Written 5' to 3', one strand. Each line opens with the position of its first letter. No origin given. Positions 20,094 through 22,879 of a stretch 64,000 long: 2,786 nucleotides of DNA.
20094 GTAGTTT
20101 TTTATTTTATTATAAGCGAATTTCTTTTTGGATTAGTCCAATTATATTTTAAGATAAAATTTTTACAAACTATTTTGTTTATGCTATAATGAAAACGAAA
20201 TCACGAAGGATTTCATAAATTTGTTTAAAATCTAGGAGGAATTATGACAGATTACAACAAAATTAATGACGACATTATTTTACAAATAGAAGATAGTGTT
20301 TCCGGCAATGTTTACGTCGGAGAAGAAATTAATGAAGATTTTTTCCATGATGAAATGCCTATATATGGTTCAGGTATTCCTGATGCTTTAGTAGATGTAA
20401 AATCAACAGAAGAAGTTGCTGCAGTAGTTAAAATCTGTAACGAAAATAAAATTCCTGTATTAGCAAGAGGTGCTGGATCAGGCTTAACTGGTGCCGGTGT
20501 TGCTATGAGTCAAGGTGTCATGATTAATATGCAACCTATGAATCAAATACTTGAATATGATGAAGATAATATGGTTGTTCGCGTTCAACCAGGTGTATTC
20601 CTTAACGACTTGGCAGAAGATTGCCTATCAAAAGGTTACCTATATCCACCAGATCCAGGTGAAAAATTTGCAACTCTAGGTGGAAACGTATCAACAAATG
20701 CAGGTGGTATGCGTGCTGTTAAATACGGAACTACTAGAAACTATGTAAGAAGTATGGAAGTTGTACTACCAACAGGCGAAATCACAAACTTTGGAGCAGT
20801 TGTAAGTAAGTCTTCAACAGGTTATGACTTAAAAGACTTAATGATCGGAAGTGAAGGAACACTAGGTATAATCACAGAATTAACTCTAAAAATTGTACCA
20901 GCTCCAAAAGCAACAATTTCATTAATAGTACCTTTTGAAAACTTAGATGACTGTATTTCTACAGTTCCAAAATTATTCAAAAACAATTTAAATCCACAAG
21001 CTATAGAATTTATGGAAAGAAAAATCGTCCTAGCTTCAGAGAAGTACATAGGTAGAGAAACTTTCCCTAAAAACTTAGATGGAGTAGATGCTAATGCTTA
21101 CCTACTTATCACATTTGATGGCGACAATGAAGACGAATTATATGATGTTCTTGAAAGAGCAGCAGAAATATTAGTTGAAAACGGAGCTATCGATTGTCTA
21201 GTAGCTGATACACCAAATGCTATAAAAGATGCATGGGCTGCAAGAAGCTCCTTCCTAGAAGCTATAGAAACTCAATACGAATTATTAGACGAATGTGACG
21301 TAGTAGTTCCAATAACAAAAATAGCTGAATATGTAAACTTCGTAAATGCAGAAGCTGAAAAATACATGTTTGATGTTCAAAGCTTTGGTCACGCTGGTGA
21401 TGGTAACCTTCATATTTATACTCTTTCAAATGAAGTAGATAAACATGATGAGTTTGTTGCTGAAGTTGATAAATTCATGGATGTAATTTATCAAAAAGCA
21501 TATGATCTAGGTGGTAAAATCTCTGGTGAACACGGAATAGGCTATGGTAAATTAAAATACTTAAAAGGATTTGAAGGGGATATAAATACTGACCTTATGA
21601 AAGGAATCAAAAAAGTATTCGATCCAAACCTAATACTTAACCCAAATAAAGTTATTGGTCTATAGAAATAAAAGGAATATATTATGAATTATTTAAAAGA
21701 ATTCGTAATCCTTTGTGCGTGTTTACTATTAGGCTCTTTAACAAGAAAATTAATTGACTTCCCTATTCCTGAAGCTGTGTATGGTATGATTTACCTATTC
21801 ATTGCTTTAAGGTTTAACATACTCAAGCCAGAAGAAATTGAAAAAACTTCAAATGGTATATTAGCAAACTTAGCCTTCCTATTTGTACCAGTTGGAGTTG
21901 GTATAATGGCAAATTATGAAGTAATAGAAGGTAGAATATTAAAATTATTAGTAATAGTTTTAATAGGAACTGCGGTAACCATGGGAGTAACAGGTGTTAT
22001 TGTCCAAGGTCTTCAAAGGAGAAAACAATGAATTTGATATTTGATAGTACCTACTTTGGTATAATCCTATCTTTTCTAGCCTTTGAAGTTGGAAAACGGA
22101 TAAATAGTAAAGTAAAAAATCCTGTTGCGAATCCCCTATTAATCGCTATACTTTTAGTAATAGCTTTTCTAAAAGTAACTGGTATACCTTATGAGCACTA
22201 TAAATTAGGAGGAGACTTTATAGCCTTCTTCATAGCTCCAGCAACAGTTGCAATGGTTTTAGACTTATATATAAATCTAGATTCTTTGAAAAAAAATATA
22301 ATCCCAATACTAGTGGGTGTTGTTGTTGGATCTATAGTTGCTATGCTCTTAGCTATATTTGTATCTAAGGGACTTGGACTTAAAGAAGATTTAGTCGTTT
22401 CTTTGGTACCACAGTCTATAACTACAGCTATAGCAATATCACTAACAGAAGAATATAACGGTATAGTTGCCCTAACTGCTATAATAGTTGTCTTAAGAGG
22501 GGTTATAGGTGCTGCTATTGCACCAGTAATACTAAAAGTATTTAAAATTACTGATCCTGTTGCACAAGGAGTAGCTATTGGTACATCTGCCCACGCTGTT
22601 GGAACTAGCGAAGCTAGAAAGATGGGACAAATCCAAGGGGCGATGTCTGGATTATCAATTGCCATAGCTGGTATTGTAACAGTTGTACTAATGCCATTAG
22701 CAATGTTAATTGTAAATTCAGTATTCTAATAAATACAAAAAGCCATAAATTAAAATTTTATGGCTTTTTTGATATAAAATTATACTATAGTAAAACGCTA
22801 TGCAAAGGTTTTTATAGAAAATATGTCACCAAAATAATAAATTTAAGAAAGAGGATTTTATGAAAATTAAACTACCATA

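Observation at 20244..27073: Lactate utilisation/racemisation module placed divergently against the bcd-etfBA butyrate operon (candidate confurcating LDH/Etf system with LrgAB as carrier)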

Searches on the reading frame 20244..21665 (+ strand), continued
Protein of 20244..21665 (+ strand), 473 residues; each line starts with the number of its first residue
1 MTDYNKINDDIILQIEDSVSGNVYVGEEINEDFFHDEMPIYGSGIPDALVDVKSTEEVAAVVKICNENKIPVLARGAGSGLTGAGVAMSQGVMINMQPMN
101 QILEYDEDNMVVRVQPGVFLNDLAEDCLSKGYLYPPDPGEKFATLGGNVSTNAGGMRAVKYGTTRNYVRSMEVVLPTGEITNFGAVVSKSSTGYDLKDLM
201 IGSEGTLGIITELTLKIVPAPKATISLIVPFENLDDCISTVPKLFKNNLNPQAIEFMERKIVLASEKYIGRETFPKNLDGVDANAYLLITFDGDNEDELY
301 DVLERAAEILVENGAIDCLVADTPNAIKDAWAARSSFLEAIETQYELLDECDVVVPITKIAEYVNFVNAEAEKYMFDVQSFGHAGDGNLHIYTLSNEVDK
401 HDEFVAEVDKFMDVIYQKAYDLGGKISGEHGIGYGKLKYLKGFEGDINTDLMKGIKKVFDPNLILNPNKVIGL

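Call 25: find_homologous_proteins(query=window:20244-21665:+, max_evalue=1e-50)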
Query window:20244-21665:+ (473 aa): 7993 proteins with E <= 1e-50 among 8000 candidates; the best 120 are listed.
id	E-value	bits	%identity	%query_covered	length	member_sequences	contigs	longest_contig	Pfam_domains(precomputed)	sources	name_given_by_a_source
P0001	0.0e+0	1053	99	100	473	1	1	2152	PF01565.29,PF02913.25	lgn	-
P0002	0.0e+0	1051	99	100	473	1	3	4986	PF01565.29,PF02913.25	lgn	-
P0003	0.0e+0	1033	97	100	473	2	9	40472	PF01565.29,PF02913.25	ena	-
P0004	0.0e+0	1011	94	100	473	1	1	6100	PF01565.29,PF02913.25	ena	-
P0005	3.1e-296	1000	93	100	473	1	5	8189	PF01565.29,PF02913.25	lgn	-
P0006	8.6e-295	995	93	100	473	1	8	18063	PF01565.29,PF02913.25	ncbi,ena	-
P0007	2.7e-291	984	92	100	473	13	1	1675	PF01565.29,PF02913.25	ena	-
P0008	3.2e-284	961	88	100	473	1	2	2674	PF01565.29,PF02913.25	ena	-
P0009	1.7e-280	948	87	100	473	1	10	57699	PF01565.29,PF02913.25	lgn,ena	-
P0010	4.8e-274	927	85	100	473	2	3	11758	PF01565.29,PF02913.25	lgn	-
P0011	2.2e-273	925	85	100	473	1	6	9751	PF01565.29,PF02913.25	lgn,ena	-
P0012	1.5e-262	889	83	100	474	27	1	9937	PF01565.29,PF02913.25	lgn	-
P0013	2.9e-262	888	81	100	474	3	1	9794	PF01565.29,PF02913.25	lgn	-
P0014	2.9e-260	882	82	100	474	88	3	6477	PF01565.29,PF02913.25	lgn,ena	-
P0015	1.6e-257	873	80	100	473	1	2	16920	PF01565.29,PF02913.25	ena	-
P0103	3.3e-210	717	66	99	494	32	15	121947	PF01565.29,PF02913.25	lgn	-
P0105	6.9e-210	716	69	99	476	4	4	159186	PF01565.29,PF02913.25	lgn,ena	-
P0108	8.0e-209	712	67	99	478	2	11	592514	PF01565.29,PF02913.25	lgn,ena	-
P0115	3.6e-208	710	66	99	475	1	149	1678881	PF01565.29,PF02913.25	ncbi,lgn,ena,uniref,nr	ncbi:putative glycolate oxidase, subunit GlcD [Fusobacterium gonidiaformans 3-1-5R]|uniref:Putative 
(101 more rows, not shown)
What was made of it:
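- Database names for orthologues include 'glycolate oxidase subunit GlcD' and '2-hydroxy-acid oxidase' (call 25).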

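Call 26: find_encoding_contigs(protein=P0115, flank=8000, max_places=2)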
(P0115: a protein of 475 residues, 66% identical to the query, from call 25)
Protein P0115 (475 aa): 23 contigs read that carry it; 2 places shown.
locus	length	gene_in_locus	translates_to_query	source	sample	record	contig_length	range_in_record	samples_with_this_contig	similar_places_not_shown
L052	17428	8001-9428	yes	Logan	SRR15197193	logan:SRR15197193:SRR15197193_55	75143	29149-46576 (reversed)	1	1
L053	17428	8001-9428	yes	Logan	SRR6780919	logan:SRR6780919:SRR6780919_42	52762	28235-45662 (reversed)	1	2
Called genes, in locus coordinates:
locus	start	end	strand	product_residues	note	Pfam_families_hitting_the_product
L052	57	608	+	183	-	PF02589:LUD_dom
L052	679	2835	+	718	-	PF02589:LUD_dom, PF12838:Fer4_7 (weak), PF13183:Fer4_8, PF13484:Fer4_16 (weak), PF13534:Fer4_17 (weak), PF02754:CCG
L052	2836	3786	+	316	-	PF00348:polyprenyl_synt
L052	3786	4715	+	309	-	PF01040:UbiA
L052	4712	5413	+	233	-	PF01209:Ubie_methyltran, PF05175:MTS (weak), PF13489:Methyltransf_23, PF07021:MetW (weak), PF13847:Methyltransf_31, PF08241:Methyltransf_11, PF08242:Methyltransf_12, PF13649:Methyltransf_25, +1 more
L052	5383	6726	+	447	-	PF00890:FAD_binding_2 (weak), PF01266:DAO, PF01494:FAD_binding_3, PF03486:HI0933_like (weak), PF07992:Pyr_redox_2 (weak), PF12831:FAD_oxidored, PF13450:NAD_binding_8 (weak), PF01266:DAO (weak), +5 more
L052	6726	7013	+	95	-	-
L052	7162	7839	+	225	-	PF00392:GntR, PF07729:FCD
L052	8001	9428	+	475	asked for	PF01565:FAD_binding_4, PF02913:FAD-oxidase_C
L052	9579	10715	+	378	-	PF02771:Acyl-CoA_dh_N, PF02770:Acyl-CoA_dh_M, PF00441:Acyl-CoA_dh_1, PF08028:Acyl-CoA_dh_2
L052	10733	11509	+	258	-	PF01012:ETF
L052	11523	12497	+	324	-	PF01012:ETF, PF00766:ETF_alpha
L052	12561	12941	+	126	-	PF03788:LrgA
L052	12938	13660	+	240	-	PF04172:LrgB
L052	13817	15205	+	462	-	PF03553:Na_H_antiporter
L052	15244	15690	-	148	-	PF02580:Tyr_Deacylase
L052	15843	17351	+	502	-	PF17767:NAPRTase_N, PF02749:QRPTase_N (faint), PF04095:NAPRTase (weak), PF17956:NAPRTase_C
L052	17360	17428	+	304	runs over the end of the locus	PF02666:PS_Dcarbxylase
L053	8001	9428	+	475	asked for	PF01565:FAD_binding_4, PF02913:FAD-oxidase_C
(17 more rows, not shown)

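Call 38: search_protein_families(library=pfam, proteins=[L005:11557-12429:+, L002:14057-14806:-, L002:14781-15746:-], max_evalue=0.00001)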
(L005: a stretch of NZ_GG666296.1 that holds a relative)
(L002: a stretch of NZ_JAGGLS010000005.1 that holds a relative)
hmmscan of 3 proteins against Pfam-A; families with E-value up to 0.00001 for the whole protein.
L005:11557-12429:+ (290 aa): 3 families
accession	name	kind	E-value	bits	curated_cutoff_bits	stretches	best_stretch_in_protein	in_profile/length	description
PF13411.12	MerR_1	-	9e-19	67.8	21.6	1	5-73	1-67/69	MerR HTH family regulatory protein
PF00376.29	MerR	-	6.6e-13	48.7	28.2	1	6-44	1-38/38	MerR family regulatory protein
PF06445.20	GyrI-like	-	2.6e-06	28.2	26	1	229-288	95-155/155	GyrI-like small molecule binding domain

L002:14057-14806:- (249 aa): 3 families
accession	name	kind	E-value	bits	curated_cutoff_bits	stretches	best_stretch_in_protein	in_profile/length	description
PF00005.33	ABC_tran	-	3.7e-28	99.3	25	1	21-152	2-136/137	ABC transporter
PF13304.12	AAA_21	-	1.8e-09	38.5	27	0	125-178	238-297/304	AAA domain, putative AbiEii toxin, Type IV TA system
PF02463.25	SMC_N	-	2.1e-09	37.6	40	1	29-198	23-211/220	RecF/RecN/SMC N terminal domain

L002:14781-15746:- (321 aa): 2 families
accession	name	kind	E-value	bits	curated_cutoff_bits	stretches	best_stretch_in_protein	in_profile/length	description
PF01032.23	FecCD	-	7.8e-78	262.1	26.5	1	14-311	2-307/311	FecCD transport family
PF00950.22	ABC-3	-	3.8e-10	40.2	20.1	1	84-290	38-236/258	ABC 3 transport family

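Call 41: find_homologous_proteins(query=L036:12570-13337:+, max_evalue=1e-20)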
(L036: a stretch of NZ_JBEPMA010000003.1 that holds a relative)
Query L036:12570-13337:+ (255 aa): 803 proteins with E <= 1e-20 among 2308 candidates; the best 120 are listed.
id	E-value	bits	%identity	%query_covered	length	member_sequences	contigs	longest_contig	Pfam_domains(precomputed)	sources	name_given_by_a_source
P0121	8.9e-154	528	98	100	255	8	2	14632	PF01012.28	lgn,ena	-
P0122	4.5e-94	333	64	100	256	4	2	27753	PF01012.28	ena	-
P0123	3.2e-93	330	64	100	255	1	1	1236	PF01012.28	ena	-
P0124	3.5e-93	330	64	100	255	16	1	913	PF01012.28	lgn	-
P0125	3.9e-93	330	64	100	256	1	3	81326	PF01012.28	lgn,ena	-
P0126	4.8e-93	329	64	100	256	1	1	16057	PF01012.28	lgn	-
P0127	6.0e-93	329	64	100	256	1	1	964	PF01012.28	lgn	-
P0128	7.6e-93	329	64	100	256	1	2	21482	PF01012.28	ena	-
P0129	8.3e-93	329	64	100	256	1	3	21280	PF01012.28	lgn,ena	-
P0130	8.6e-93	329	64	100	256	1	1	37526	PF01012.28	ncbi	-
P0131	1.0e-92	328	64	100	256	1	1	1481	PF01012.28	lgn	-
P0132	1.3e-92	328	64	100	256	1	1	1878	PF01012.28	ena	-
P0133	1.5e-92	328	64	100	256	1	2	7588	PF01012.28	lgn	-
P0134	1.7e-92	328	64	100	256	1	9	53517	PF01012.28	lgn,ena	-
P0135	3.5e-92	327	64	100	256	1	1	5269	PF01012.28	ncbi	-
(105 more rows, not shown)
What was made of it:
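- The one homology search aimed at this was saturated by Peptoniphilus hits (call 41). That list was saturated, so this is weak evidence (call 41).
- Tried and rejected: The 120 listed hits were all unnamed or from Peptoniphilus, so the result is inconclusive (call 41).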

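Call 61: find_encoding_contigs(protein=P0105, flank=7000, max_places=1)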
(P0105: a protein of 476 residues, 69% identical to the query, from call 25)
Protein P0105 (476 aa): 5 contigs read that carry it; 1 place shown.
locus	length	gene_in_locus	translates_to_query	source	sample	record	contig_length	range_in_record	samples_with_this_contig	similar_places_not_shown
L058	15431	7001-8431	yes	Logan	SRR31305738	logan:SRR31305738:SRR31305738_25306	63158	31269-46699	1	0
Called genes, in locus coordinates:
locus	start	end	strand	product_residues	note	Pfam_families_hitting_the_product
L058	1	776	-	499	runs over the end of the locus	-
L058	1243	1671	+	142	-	PF00903:Glyoxalase (faint), PF13468:Glyoxalase_3 (faint), PF13669:Glyoxalase_4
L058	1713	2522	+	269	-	PF01869:BcrAD_BadFG, PF22521:HypF_C_2 (faint)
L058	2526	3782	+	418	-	PF06050:HGD-D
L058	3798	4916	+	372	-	PF06050:HGD-D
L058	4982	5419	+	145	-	PF22636:FlK, PF03061:4HBT (weak)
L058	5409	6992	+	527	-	PF01144:CoA_trans, PF16957:Mal_decarbox_Al (weak)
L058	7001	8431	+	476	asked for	PF01565:FAD_binding_4, PF02913:FAD-oxidase_C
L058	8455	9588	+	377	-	PF02771:Acyl-CoA_dh_N, PF02770:Acyl-CoA_dh_M, PF00441:Acyl-CoA_dh_1, PF08028:Acyl-CoA_dh_2, PF22924:ACOX_C_alpha1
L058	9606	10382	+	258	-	PF01012:ETF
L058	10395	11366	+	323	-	PF01012:ETF, PF00766:ETF_alpha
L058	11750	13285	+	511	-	PF12797:Fer4_2 (faint), PF12838:Fer4_7 (weak), PF00037:Fer4, PF12837:Fer4_6 (weak), PF25160:LdpA_Fe-S-bd (weak), PF00037:Fer4 (weak), PF12837:Fer4_6 (weak), PF02906:Fe_hyd_lg_C, +2 more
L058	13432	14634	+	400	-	-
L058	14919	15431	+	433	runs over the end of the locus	PF01547:SBP_bac_1, PF13416:SBP_bac_8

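Call 62: find_encoding_contigs(protein=P0108, flank=7000, max_places=1)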
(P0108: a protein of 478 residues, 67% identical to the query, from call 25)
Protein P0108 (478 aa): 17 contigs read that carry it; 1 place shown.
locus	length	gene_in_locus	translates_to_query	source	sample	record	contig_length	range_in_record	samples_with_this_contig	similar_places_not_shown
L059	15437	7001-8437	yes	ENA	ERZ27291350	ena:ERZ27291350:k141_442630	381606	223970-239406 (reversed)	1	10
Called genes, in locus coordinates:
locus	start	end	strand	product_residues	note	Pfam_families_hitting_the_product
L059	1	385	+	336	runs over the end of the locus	PF00294:PfkB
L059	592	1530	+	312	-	PF01118:Semialdhyde_dh, PF22698:Semialdhyde_dhC_1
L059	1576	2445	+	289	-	PF00696:AA_kinase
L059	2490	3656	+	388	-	PF00202:Aminotran_3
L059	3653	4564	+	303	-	PF02729:OTCace_N, PF00185:OTCace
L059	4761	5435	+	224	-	PF00392:GntR, PF07729:FCD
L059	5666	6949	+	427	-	PF09861:Lar_N, PF21113:LarA_C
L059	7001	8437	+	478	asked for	PF01565:FAD_binding_4, PF02913:FAD-oxidase_C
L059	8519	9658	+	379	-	PF02771:Acyl-CoA_dh_N, PF02770:Acyl-CoA_dh_M, PF00441:Acyl-CoA_dh_1, PF08028:Acyl-CoA_dh_2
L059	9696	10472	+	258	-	PF01012:ETF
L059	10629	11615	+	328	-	PF01012:ETF, PF00766:ETF_alpha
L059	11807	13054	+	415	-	PF00291:PALP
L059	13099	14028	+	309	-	PF12146:Hydrolase_4, PF00561:Abhydrolase_1, PF12697:Abhydrolase_6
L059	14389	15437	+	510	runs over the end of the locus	PF13541:ChlI, PF00493:MCM (faint), PF01078:Mg_chelatase, PF07728:AAA_5, PF00158:Sigma54_activat (weak), PF13335:Mg_chelatase_C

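Call 63: find_encoding_contigs(protein=P0103, flank=7000, max_places=1)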
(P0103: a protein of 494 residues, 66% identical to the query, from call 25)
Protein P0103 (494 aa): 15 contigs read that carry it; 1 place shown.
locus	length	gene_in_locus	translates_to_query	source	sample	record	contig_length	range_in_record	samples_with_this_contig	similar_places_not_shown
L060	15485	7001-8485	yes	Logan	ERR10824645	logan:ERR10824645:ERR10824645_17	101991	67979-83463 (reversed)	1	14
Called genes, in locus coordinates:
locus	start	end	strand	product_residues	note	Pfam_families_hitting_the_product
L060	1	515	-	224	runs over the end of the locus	PF06912:DUF1275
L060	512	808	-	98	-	-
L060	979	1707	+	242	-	PF22091:DUF6941 (weak)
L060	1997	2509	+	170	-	PF05198:IF3_N, PF00707:IF3_C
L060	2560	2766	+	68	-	PF01632:Ribosomal_L35p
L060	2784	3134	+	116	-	PF00453:Ribosomal_L20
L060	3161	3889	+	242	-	PF00392:GntR, PF07729:FCD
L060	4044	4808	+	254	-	PF00392:GntR, PF07729:FCD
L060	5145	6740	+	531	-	PF02652:Lactate_perm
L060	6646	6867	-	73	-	-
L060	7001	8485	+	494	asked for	PF01565:FAD_binding_4, PF02913:FAD-oxidase_C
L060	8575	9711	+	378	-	PF02771:Acyl-CoA_dh_N, PF02770:Acyl-CoA_dh_M, PF00441:Acyl-CoA_dh_1, PF08028:Acyl-CoA_dh_2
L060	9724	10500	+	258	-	PF01012:ETF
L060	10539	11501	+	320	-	PF01012:ETF, PF00766:ETF_alpha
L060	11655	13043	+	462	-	PF03553:Na_H_antiporter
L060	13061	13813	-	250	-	PF02463:SMC_N, PF00005:ABC_tran, PF13401:AAA_22 (faint), PF13304:AAA_21 (faint)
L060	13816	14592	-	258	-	PF13476:AAA_23 (faint), PF13555:AAA_29 (weak), PF00005:ABC_tran, PF13401:AAA_22 (faint), PF13304:AAA_21 (faint)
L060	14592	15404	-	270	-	PF00528:BPD_transp_1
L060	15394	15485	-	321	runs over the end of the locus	PF19300:BPD_transp_1_N, PF00528:BPD_transp_1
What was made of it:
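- An LctP lactate permease fills the transporter slot in L060 (call 63). lrgAB is co-transcribed with ldh (18-nt gap, 4-nt overlap), and an LctP permease replaces it in L060 (call 63).
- Tried and rejected: All are 240 aa or shorter, well below the size of an LctP permease (531 aa in L060, call 63).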

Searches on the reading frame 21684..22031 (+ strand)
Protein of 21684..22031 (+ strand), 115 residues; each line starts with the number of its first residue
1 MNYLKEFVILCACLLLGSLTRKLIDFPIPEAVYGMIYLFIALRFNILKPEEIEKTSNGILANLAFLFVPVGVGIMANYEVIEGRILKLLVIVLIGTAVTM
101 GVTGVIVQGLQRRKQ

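Call 3: search_protein_families(library=pfam, proteins=[window:21684-22031:+])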
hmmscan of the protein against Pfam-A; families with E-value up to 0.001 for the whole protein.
window:21684-22031:+ (115 aa): 1 family
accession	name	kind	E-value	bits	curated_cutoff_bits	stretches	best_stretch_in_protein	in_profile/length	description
PF03788.19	LrgA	-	7e-28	96.9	28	1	15-107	2-94/94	LrgA family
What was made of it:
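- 21684..22031 (+): LrgA-family membrane protein, small subunit of the proposed lactate/pyruvate carrier. Pfam LrgA, 97 bits (call 3).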

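Call 4: search_protein_families(library=ncbifam, proteins=[window:21684-22031:+])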
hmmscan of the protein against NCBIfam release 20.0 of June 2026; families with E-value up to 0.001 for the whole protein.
window:21684-22031:+ (115 aa): 3 families
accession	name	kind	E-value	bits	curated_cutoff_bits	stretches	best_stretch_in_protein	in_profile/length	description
NF002494.0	PRK01821.1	equivalog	2.9e-23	82.3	124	1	1-114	9-122/133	hypothetical protein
NF003155.0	PRK04125.1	equivalog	4e-18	65.5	136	1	2-109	8-115/141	antiholin-like murein hydrolase modulator LrgA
NF002460.0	PRK01658.1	subfamily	7.8e-18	64.6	112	1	8-115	11-118/122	CidA/LrgA family holin-like protein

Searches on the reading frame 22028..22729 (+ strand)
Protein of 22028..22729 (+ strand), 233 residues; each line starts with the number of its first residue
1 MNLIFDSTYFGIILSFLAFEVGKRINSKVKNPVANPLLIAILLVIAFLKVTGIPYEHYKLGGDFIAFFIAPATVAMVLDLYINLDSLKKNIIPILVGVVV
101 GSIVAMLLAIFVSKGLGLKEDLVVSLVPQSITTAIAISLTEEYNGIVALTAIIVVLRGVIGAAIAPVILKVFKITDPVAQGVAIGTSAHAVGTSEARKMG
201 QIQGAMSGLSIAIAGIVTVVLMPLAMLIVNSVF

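Call 3: search_protein_families(library=pfam, proteins=[window:22028-22729:+])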
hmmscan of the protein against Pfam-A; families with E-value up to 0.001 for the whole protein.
window:22028-22729:+ (233 aa): 1 family
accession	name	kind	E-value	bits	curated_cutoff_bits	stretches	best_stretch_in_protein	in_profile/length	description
PF04172.21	LrgB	-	9.6e-73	244.5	25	1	15-226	1-212/214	LrgB-like family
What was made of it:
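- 22028..22729 (+): LrgB-family membrane protein, large subunit of the proposed carrier. Pfam LrgB, 244 bits (call 3).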

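Call 4: search_protein_families(library=ncbifam, proteins=[window:22028-22729:+])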
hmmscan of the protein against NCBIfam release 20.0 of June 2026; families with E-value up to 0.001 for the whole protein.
window:22028-22729:+ (233 aa): 3 families
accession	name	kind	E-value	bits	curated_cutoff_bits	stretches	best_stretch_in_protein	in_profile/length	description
NF003291.0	PRK04288.1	equivalog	1.8e-58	197.7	264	1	6-229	8-232/233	antiholin-like protein LrgB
TIGR00659.1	TIGR00659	equivalog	4.7e-56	189.8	249.7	1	9-228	5-224/226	CidB/LrgB family autolysis modulator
NF007983.0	PRK10711.1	equivalog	1.8e-41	142.5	267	1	8-231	5-228/231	CidB/LrgB family autolysis modulator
